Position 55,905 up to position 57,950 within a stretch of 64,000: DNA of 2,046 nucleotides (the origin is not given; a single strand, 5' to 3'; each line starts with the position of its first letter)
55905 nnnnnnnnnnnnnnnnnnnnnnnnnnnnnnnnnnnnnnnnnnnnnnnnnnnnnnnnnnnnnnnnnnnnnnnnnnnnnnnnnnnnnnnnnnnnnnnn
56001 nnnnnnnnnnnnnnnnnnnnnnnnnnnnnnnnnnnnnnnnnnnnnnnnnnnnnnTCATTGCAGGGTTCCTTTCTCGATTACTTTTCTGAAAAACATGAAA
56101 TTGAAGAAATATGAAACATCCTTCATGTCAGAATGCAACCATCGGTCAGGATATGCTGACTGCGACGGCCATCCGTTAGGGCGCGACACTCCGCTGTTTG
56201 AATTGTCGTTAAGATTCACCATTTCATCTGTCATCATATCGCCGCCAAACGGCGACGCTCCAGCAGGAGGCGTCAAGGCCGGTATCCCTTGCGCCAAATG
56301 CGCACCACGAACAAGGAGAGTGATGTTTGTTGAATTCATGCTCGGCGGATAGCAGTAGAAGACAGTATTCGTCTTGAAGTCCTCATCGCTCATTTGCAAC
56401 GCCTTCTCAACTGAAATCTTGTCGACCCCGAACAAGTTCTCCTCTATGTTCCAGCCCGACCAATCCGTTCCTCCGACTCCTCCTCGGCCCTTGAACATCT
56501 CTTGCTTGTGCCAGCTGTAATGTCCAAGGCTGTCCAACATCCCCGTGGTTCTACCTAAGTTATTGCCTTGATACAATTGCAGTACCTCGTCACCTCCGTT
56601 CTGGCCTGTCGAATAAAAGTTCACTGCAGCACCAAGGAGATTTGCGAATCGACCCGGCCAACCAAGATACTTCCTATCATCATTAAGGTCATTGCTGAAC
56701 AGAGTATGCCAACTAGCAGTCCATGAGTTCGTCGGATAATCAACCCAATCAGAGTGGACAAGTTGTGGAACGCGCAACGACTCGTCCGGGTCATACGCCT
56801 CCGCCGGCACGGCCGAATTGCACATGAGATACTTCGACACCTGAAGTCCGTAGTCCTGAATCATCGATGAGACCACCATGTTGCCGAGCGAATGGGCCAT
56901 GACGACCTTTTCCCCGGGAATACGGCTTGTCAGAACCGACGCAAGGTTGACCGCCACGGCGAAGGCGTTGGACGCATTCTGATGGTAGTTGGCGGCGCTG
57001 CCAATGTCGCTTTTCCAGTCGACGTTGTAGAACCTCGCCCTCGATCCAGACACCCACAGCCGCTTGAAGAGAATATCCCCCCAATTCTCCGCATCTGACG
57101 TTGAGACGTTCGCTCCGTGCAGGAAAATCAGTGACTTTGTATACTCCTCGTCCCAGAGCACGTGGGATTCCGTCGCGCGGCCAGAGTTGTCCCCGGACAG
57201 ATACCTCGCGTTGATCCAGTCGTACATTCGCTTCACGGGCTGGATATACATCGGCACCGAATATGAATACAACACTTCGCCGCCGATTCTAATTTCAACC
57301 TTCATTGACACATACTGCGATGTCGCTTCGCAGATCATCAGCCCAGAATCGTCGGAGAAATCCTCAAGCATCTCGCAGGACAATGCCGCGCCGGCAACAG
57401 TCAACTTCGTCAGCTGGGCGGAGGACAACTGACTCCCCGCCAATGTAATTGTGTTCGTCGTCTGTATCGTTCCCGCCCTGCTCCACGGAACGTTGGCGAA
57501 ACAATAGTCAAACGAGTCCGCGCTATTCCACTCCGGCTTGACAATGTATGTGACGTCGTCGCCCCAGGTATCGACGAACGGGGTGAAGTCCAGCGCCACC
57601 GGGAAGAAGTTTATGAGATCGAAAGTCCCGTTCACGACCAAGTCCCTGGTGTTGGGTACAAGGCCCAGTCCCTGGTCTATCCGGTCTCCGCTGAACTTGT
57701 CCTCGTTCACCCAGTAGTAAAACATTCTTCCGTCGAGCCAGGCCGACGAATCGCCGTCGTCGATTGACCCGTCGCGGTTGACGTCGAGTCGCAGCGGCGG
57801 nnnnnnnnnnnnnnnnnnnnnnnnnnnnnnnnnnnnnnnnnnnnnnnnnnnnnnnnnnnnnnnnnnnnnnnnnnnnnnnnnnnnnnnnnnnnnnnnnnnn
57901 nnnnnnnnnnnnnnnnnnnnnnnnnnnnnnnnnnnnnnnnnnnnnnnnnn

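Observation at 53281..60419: Five-gene translationally coupled operon resembling a Sec-exported polymorphic lipase toxin with tandem paralogous immunity candidates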

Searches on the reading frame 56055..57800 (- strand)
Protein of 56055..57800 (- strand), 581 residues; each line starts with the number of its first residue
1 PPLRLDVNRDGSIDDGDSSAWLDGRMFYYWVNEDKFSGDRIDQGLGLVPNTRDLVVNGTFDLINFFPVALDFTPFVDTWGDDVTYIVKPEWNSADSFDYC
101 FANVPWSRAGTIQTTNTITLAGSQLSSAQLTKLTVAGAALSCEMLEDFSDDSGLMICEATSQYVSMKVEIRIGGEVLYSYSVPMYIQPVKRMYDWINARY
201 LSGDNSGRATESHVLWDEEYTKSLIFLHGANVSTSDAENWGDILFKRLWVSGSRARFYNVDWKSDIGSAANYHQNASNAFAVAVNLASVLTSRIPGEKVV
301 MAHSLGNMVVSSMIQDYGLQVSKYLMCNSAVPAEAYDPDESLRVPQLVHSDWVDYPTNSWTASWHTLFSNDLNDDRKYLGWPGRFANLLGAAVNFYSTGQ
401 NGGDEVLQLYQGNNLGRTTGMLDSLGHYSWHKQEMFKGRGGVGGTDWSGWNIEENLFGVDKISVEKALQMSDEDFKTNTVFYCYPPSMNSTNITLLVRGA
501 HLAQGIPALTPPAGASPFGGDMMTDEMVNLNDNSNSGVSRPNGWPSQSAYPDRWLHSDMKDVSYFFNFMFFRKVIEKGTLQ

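Call 8: search_solved_structures(query=window:56055-57800:-, max_evalue=10)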
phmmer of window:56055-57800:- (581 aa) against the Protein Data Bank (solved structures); distinct sequences matched with E-value up to 10: 0.
